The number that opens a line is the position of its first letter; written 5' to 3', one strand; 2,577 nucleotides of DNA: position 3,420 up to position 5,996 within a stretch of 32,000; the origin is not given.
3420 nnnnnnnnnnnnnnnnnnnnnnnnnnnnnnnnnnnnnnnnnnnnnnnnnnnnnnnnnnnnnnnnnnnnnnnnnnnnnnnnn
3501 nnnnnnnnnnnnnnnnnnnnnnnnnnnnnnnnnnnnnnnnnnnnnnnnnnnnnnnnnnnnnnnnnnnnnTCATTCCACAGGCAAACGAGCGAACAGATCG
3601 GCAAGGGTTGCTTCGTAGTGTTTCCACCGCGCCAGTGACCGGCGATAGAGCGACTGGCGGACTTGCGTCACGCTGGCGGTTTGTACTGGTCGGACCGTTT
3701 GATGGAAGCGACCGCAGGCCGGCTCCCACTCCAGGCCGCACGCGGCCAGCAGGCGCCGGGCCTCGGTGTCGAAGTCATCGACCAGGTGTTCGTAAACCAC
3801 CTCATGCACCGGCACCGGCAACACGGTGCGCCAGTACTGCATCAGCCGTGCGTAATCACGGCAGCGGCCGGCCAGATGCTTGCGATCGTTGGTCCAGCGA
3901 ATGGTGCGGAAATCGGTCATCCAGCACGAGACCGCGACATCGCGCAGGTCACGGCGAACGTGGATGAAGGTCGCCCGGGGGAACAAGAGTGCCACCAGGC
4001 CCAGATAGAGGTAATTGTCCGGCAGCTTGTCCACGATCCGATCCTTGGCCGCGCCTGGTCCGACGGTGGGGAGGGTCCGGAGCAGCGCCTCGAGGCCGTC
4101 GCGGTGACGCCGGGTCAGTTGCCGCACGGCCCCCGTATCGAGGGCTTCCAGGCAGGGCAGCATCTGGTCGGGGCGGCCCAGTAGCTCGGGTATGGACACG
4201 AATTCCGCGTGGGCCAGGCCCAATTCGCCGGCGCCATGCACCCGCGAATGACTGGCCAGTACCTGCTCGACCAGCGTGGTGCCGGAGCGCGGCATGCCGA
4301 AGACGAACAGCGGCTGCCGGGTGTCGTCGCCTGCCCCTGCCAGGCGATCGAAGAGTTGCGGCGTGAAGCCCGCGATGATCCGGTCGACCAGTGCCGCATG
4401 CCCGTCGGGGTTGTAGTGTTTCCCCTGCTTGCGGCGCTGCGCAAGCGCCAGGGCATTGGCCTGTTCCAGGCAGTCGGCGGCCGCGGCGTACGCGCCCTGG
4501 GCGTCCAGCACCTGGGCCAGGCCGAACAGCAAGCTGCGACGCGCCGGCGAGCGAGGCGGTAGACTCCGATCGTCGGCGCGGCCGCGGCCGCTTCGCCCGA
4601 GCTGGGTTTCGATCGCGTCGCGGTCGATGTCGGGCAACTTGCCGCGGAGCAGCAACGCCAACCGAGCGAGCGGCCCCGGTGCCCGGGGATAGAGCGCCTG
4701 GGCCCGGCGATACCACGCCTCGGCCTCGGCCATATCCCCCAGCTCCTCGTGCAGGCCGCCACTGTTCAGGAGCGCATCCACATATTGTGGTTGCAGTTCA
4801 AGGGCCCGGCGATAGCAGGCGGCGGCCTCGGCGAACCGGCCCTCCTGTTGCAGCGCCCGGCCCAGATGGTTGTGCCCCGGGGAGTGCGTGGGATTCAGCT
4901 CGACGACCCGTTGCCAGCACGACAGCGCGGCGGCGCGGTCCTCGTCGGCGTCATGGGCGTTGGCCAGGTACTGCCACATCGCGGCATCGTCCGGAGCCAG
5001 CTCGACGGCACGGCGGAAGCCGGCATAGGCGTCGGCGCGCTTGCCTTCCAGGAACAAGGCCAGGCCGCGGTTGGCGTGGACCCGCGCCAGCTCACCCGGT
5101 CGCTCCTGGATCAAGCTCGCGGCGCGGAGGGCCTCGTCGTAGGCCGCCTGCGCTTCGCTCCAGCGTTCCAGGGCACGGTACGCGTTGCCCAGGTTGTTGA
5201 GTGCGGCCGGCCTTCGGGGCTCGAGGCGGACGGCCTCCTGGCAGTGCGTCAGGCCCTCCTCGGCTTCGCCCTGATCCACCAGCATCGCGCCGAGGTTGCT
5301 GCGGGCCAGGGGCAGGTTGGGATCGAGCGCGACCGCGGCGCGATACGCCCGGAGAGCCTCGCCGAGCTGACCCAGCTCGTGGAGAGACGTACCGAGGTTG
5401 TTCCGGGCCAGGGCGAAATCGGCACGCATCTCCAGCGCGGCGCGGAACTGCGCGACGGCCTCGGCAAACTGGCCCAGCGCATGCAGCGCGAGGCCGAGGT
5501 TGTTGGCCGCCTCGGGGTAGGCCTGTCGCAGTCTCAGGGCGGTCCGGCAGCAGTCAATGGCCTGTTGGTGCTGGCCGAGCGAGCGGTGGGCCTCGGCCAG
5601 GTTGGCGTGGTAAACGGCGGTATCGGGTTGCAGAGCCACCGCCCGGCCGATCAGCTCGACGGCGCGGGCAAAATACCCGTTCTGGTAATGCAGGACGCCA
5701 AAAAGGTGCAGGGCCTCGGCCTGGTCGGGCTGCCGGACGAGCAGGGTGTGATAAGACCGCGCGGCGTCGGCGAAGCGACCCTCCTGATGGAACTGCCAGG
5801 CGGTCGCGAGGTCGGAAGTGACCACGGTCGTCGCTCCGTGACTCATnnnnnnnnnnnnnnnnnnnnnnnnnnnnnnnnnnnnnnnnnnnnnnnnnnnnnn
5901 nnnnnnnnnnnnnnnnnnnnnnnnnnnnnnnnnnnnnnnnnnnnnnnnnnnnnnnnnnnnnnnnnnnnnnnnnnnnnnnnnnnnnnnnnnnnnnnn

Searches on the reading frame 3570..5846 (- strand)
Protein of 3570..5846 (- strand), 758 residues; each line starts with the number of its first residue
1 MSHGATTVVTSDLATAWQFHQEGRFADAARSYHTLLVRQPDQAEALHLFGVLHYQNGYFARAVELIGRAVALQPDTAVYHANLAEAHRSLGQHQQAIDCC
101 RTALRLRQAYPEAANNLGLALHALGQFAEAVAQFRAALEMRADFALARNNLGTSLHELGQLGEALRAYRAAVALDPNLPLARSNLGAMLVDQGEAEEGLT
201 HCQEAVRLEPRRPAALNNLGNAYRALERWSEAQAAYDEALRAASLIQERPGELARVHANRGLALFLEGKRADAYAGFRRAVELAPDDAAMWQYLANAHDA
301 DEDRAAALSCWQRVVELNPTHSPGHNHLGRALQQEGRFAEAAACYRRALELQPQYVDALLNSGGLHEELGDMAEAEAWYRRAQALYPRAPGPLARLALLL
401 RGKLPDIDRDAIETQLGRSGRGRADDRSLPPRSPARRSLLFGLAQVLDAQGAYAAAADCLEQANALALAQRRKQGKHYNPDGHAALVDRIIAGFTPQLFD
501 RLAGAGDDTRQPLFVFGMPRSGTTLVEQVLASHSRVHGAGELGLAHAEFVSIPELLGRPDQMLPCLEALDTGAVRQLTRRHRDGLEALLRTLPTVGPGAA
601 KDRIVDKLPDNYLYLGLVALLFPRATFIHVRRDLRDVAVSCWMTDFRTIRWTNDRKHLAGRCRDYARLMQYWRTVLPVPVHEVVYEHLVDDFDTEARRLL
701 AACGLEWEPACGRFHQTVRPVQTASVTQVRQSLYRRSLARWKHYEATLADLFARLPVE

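Call 9: search_protein_families(library=pfam, proteins=[window:3570-5846:-])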
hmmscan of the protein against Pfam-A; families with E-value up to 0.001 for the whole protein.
window:3570-5846:- (758 aa): 20 families
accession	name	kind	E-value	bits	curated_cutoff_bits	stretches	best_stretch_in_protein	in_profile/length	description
PF07719.23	TPR_2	-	3.2e-56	183.3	27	5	324-355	3-34/34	Tetratricopeptide repeat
PF00515.34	TPR_1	-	7.5e-55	181.1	27.8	5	324-355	3-34/34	Tetratricopeptide repeat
PF13414.12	TPR_11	-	2e-43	146.2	26.8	5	154-193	3-42/42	TPR repeat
PF13181.12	TPR_8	-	3.2e-42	139.5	25.7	2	326-355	5-34/34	Tetratricopeptide repeat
PF13469.12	Sulfotransfer_3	-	1.8e-36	126.9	27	1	512-709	1-216/216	Sulfotransferase family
PF13432.12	TPR_16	-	1.9e-35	121.3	32.7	5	328-390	3-65/65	Tetratricopeptide repeat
PF13431.12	TPR_17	-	1.1e-32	110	24.4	0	202-234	2-34/34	Tetratricopeptide repeat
PF13424.12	TPR_12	-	1.6e-30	105.5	30.1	5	78-141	5-75/77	Tetratricopeptide repeat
PF13428.12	TPR_14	-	1.1e-27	94.1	23.5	1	327-361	6-40/44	Tetratricopeptide repeat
PF14559.12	TPR_19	-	2.4e-26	92.3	25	4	333-388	2-57/68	Tetratricopeptide repeat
PF13374.12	TPR_10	-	7.2e-23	80.3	27.5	1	113-141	4-32/42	Tetratricopeptide repeat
PF13176.12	TPR_7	-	2.1e-22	77.7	27.9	1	215-243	1-29/36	Tetratricopeptide repeat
PF23914.1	TPR_CcmH_CycH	-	6.9e-12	45.9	42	2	275-387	37-152/158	Cytochrome c-type biogenesis protein H TPR domain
PF13174.12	TPR_6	-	2.2e-11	44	26.3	0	357-388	1-32/33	Tetratricopeptide repeat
PF12895.13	ANAPC3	-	2.1e-10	41.1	27.2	1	35-99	15-78/82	Anaphase-promoting complex, cyclosome, subunit 3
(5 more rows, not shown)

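Call 68: search_protein_families(library=ncbifam, proteins=[window:3570-5846:-], max_evalue=0.001)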
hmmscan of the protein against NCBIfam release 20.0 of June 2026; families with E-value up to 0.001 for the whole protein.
window:3570-5846:- (758 aa): 28 families (the best 25 are shown)
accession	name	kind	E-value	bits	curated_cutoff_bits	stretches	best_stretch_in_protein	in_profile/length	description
TIGR02917.1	PEP_TPR_lipo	equivalog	6.7e-31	107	312.2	1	11-397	161-540/899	XrtA/PEP-CTERM system TPR-repeat protein PrsT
NF040959.1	MamA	equivalog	3e-30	105.2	200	3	184-352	42-203/204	magnetosome protein MamA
TIGR02521.1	type_IV_pilW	equivalog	8.5e-30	104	154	3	250-397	27-176/234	type IV pilus biogenesis/stability protein PilW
NF033762.1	social_mot_Tgl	equivalog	3.6e-27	95.3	225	4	87-168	41-123/252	social motility TPR repeat lipoprotein Tgl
TIGR00990.1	3a0801s09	subfamily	1.3e-23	83.5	757.25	2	228-391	309-468/615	mitochondrial import receptor subunit TOM70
NF033758.1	gliding_GltE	equivalog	2.4e-23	82.8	225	2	108-380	83-349/411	adventurous gliding motility TPR repeat lipoprotein GltE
NF033920.0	C39_PA2778_fam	equivalog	9.5e-23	80.9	150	3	13-107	160-254/255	PA2778 family cysteine peptidase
NF002725.1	PRK02603.1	equivalog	5.1e-21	75.4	143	2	152-239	42-132/173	photosystem I assembly protein Ycf3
TIGR02552.1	LcrH_SycD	equivalog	1.1e-17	64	104.8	1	14-111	23-120/136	SycD/LcrH family type III secretion system chaperone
NF008391.2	PRK11189.1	equivalog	7.8e-17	61.7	250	2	94-169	82-157/297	lipoprotein NlpI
NF052415.1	T3SS_chap_SctY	equivalog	1e-12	48.5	70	4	16-105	13-105/106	type III secretion apparatus assembly chaperone SctY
NF047371.1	FlcA_CTERM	equivalog_domain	1e-10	40.8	300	0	120-244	408-538/646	periplasmic flagellar collar protein FlcA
TIGR03939.1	PGA_TPR_OMP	equivalog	1.9e-10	39.6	366.65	3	159-321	33-187/800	poly-beta-1,6 N-acetyl-D-glucosamine export porin PgaA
NF008520.0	PRK11447.1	equivalog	3.2e-10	38.5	858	1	259-467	274-491/1157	cellulose synthase complex outer membrane protein BcsC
TIGR02795.1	tol_pal_ybgF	equivalog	1.2e-09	38.7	90.1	0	327-390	44-110/119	tol-pal system protein YbgF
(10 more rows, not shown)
